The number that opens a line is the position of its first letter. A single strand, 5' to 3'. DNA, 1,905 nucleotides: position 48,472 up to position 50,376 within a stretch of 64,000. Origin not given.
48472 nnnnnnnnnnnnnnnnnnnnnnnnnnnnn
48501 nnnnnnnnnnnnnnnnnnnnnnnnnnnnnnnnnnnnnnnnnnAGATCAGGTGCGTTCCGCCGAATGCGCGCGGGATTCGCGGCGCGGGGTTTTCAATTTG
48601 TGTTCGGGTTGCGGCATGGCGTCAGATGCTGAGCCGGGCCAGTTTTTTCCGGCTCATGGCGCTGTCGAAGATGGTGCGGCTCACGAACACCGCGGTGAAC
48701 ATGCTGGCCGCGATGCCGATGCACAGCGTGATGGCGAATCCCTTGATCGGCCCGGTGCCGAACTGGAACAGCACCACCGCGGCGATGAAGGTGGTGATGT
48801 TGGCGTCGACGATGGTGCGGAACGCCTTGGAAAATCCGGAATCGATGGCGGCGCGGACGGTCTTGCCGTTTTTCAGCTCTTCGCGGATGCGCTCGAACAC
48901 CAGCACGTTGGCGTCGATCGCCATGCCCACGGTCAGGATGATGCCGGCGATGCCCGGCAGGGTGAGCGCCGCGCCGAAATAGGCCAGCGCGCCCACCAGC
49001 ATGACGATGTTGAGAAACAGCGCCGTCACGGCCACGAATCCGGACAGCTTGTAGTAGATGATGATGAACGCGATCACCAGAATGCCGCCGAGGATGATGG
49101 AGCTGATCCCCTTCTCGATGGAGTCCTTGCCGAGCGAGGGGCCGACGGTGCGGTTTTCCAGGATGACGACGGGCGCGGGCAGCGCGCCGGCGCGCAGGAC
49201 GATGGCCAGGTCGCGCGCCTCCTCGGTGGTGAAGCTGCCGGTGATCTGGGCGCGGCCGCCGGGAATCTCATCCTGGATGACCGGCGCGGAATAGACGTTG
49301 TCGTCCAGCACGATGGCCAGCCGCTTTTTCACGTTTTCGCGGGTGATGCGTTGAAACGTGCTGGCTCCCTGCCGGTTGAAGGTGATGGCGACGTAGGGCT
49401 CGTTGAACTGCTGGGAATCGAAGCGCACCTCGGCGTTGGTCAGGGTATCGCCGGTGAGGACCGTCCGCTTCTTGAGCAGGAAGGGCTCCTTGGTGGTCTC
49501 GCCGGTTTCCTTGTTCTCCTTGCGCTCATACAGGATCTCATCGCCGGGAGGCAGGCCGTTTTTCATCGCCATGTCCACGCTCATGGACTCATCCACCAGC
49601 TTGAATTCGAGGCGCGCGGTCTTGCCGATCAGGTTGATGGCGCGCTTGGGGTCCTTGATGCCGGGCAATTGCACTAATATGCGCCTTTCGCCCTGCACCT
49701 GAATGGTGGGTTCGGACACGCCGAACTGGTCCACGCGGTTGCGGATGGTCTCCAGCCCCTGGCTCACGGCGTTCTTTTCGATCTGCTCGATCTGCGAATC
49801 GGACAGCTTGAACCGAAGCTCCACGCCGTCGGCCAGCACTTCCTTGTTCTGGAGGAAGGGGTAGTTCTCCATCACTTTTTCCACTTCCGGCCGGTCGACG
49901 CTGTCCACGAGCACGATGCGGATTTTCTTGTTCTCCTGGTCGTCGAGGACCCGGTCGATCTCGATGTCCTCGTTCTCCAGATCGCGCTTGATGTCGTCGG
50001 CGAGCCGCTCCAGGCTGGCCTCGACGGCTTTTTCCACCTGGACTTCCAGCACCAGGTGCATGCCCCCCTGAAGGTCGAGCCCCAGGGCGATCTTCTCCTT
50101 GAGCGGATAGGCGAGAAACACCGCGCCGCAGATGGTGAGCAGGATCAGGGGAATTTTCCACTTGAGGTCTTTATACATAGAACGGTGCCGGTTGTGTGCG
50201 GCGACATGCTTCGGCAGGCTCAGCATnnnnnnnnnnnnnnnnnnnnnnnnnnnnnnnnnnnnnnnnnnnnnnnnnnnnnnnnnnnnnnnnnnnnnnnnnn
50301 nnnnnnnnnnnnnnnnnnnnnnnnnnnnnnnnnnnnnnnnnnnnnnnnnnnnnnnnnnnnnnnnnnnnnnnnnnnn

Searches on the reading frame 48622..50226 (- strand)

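Call 79: search_protein_families(library=pfam, proteins=[window:48622-50226:-], max_evalue=0.00001)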
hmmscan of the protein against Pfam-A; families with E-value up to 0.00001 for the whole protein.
window:48622-50226:- (534 aa): 4 families
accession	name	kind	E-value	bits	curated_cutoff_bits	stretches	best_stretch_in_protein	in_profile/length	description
PF22599.2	SecDF_P1_head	-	1.6e-43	147.6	27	1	244-351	8-114/114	SecDF, P1 head subdomain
PF21760.3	SecD_1st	-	7.2e-29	99.5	27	1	155-213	2-60/60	Protein translocase subunit SecDF, P1 domain, N-terminal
PF02355.23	SecD_SecF_C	-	6e-25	88.2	20.5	1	355-520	15-183/189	Protein export membrane protein SecD/SecF, C-terminal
PF03176.21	MMPL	-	7e-06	25.6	20.5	0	405-513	185-292/333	MMPL family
